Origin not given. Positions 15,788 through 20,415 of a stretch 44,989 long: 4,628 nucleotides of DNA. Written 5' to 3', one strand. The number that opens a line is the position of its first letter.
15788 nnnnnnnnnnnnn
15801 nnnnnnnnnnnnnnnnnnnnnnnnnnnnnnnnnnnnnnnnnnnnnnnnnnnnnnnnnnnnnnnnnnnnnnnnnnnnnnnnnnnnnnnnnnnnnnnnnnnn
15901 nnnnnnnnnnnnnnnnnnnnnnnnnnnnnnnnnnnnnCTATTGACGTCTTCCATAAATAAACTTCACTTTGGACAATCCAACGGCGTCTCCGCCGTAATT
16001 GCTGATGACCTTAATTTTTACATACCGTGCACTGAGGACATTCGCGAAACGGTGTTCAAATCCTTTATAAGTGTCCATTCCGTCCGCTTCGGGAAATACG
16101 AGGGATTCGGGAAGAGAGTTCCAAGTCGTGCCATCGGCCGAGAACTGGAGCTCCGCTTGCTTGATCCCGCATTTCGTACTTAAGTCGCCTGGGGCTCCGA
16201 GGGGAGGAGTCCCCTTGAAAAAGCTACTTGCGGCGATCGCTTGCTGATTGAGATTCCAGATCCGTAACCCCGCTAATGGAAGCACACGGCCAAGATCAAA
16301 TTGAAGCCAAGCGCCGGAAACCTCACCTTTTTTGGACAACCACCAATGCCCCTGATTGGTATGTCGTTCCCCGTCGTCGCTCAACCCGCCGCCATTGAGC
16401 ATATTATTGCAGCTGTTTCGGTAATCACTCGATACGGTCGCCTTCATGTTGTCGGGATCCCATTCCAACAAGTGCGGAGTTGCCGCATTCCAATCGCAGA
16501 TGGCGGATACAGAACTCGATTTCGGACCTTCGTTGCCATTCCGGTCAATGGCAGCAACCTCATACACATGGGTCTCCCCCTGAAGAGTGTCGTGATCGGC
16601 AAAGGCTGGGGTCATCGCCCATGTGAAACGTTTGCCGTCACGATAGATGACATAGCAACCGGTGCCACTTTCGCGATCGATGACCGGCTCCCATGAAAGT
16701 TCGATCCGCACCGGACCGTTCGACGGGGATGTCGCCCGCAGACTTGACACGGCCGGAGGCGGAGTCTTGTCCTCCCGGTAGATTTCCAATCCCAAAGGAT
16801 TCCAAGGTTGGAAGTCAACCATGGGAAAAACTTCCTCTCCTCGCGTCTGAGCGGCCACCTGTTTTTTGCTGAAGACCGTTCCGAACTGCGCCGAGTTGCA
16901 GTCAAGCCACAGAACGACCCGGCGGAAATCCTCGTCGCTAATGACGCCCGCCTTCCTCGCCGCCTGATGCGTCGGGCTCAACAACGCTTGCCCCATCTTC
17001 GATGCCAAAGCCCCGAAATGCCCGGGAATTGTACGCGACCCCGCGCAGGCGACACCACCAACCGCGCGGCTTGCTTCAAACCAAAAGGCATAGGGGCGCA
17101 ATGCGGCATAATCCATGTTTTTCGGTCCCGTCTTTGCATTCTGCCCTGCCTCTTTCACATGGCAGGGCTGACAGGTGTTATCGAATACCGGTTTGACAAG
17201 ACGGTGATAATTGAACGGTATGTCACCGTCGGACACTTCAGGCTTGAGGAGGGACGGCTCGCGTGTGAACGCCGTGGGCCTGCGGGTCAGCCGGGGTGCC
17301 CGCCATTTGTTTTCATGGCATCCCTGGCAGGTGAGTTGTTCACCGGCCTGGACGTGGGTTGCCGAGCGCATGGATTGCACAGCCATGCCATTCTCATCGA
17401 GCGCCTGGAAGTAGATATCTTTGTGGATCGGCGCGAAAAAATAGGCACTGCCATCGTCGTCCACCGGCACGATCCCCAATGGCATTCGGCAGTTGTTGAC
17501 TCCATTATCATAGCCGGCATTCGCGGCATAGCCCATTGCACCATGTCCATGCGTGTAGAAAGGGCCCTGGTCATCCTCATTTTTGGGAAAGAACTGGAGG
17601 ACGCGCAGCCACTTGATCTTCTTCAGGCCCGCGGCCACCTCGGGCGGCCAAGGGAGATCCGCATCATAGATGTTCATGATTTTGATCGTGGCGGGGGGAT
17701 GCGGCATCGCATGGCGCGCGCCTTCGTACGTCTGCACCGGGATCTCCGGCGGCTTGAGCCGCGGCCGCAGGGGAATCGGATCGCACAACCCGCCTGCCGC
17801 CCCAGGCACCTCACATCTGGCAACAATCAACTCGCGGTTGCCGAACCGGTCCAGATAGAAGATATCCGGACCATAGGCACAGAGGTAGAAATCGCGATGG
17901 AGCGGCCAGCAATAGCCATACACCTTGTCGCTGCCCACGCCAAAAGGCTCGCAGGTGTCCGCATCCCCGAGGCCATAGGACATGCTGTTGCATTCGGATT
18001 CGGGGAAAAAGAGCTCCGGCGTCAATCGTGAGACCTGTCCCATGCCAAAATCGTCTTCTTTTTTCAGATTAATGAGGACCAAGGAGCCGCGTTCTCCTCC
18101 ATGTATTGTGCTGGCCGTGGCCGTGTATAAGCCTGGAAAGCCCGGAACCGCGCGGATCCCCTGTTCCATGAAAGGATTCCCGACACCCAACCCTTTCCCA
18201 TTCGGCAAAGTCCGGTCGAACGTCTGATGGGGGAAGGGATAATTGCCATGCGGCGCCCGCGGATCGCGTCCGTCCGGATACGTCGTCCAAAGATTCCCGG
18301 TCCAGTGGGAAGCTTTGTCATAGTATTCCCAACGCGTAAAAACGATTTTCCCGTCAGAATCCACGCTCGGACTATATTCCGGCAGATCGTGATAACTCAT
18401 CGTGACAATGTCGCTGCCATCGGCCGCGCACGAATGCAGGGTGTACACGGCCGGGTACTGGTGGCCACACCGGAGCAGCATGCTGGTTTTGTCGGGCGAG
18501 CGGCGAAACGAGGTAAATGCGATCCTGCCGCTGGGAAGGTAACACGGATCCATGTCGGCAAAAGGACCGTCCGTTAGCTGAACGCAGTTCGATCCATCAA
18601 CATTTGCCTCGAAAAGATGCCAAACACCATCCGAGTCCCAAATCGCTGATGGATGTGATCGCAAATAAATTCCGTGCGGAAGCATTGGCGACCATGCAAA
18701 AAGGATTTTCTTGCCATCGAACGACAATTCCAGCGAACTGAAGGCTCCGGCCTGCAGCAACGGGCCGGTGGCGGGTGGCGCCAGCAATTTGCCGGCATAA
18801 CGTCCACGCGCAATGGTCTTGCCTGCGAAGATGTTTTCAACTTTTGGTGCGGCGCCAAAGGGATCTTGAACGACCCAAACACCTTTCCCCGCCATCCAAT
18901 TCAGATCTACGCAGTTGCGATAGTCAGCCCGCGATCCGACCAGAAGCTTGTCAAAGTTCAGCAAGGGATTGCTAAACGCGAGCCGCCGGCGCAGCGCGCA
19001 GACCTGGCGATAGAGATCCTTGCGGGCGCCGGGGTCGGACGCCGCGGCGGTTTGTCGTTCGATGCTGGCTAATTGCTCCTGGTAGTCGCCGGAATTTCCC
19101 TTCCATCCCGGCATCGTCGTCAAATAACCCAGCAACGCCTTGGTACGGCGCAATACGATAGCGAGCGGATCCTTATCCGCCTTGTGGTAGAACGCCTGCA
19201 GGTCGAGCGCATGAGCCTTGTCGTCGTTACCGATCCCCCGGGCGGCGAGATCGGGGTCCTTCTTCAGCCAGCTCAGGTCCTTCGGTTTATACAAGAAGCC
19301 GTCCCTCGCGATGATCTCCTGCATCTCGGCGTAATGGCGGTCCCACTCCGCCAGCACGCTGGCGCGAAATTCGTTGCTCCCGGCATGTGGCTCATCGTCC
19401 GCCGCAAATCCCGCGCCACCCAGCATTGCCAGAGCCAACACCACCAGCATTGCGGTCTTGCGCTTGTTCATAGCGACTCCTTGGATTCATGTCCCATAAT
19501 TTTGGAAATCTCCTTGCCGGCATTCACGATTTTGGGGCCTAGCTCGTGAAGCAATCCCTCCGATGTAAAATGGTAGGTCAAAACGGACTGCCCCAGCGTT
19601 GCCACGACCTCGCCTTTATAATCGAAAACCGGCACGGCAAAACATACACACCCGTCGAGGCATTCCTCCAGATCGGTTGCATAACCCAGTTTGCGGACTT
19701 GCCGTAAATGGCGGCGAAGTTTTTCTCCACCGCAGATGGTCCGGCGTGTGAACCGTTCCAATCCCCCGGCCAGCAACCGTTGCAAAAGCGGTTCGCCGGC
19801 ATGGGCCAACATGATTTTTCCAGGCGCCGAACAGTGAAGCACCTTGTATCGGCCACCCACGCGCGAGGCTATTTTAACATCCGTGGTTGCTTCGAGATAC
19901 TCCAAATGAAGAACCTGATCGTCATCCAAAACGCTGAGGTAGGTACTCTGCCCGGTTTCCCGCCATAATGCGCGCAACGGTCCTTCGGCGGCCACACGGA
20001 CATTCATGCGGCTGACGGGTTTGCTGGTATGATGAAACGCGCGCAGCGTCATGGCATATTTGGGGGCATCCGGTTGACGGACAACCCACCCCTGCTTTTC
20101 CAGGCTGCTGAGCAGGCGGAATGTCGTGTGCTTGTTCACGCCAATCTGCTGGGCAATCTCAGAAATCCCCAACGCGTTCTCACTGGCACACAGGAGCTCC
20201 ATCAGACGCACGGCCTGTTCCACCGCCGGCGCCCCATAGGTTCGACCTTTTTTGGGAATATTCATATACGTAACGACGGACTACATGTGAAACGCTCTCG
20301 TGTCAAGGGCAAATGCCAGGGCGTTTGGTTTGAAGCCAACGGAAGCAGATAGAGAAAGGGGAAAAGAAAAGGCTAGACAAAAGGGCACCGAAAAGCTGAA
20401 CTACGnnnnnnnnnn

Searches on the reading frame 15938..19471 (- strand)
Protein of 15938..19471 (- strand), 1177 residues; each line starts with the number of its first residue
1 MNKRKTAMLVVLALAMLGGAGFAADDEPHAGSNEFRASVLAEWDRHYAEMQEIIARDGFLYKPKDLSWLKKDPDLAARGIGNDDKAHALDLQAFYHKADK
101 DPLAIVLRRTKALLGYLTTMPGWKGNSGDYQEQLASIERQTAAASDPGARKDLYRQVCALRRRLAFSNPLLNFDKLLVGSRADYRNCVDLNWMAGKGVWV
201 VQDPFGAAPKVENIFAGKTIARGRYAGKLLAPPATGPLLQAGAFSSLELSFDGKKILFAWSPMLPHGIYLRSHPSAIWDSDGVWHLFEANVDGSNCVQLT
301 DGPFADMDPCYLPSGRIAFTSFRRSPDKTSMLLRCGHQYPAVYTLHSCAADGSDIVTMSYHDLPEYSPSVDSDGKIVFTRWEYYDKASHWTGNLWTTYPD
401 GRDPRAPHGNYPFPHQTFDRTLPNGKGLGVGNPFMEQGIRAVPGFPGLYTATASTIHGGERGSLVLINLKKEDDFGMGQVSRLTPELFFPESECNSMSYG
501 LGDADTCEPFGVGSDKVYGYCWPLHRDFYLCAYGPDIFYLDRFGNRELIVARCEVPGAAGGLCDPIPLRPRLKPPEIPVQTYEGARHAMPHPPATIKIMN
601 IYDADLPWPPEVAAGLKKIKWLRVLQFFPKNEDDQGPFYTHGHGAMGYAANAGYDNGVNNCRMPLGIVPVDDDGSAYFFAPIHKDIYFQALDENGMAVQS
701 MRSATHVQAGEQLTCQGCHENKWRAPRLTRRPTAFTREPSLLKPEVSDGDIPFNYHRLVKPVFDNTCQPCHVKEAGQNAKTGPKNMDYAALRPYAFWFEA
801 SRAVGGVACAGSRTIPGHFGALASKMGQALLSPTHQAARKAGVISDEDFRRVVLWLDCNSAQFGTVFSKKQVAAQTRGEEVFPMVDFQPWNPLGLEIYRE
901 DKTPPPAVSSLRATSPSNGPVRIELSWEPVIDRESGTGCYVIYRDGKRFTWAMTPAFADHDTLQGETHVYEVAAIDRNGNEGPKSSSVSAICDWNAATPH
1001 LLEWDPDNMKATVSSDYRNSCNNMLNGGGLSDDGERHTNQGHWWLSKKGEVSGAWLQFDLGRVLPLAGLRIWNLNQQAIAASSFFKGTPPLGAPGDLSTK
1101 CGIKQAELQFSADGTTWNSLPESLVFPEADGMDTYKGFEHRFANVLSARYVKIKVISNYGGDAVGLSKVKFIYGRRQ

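Call 3: search_protein_families(library=pfam, proteins=[window:15938-19471:-], max_evalue=0.01)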
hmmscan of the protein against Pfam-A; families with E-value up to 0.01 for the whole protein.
window:15938-19471:- (1177 aa): 4 families
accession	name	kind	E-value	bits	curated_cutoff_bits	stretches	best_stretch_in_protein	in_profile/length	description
PF18582.6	HZS_alpha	-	4.3e-20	72.5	26.6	1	618-720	2-98/98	Hydrazine synthase alpha subunit middle domain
PF00754.31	F5_F8_type_C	-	4.2e-08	33.8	28.2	1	1103-1162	63-119/127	F5/8 type C domain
PF07676.18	PD40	-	0.00025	21.4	20.9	0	297-324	2-30/38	WD40-like Beta Propeller Repeat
PF13442.11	Cytochrome_CBB3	-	0.0097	16.7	27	0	761-787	8-33/68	Cytochrome C oxidase, cbb3-type, subunit III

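Call 8: search_protein_families(library=ncbifam, proteins=[window:15938-19471:-], max_evalue=0.01)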
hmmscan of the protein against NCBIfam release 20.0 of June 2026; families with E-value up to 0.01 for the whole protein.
window:15938-19471:- (1177 aa): 2 families
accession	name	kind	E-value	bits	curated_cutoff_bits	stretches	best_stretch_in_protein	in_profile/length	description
NF052339.1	hydrazine_alpha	equivalog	9e-12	43.7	800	1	613-724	475-589/804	hydrazine synthase subunit alpha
NF041611.1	exoglucan_CbhB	equivalog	0.0015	16.6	1950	1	901-992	797-886/997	exoglucanase CbhB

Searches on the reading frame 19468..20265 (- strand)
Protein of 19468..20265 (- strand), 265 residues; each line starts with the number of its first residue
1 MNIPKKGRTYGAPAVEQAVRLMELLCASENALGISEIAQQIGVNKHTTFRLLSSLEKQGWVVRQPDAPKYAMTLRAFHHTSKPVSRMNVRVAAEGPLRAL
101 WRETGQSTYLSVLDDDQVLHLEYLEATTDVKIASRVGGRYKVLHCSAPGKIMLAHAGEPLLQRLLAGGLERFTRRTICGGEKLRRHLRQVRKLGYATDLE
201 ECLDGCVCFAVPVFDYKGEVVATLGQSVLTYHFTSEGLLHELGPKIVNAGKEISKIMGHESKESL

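Call 5: search_protein_families(library=pfam, proteins=[window:19468-20265:-], max_evalue=0.001)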
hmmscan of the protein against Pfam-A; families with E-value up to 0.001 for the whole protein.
window:19468-20265:- (265 aa): 7 families
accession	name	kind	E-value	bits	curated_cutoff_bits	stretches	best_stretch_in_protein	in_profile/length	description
PF01614.24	IclR_C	-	5.5e-37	127.4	24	1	84-255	4-174/174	Bacterial transcriptional regulator IclR C-terminal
PF09339.16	HTH_IclR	-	1.1e-11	44.7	22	1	14-65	1-52/52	IclR helix-turn-helix domain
PF01047.28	MarR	-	5.6e-07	29.8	24.6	1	27-66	13-52/59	MarR family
PF12802.13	MarR_2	-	6.9e-07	29.8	27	1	20-67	9-56/61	MarR family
PF25213.1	HVO_A0261_N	-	1.6e-05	25.1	35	1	18-73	13-64/86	HVO_A0261 N-terminal domain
PF02082.26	Rrf2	-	0.00016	22.3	30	1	15-62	5-54/132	Iron-dependent Transcriptional regulator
PF01978.25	TrmB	-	0.00016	21.9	25.6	1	28-69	19-60/68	Sugar-specific transcriptional regulator TrmB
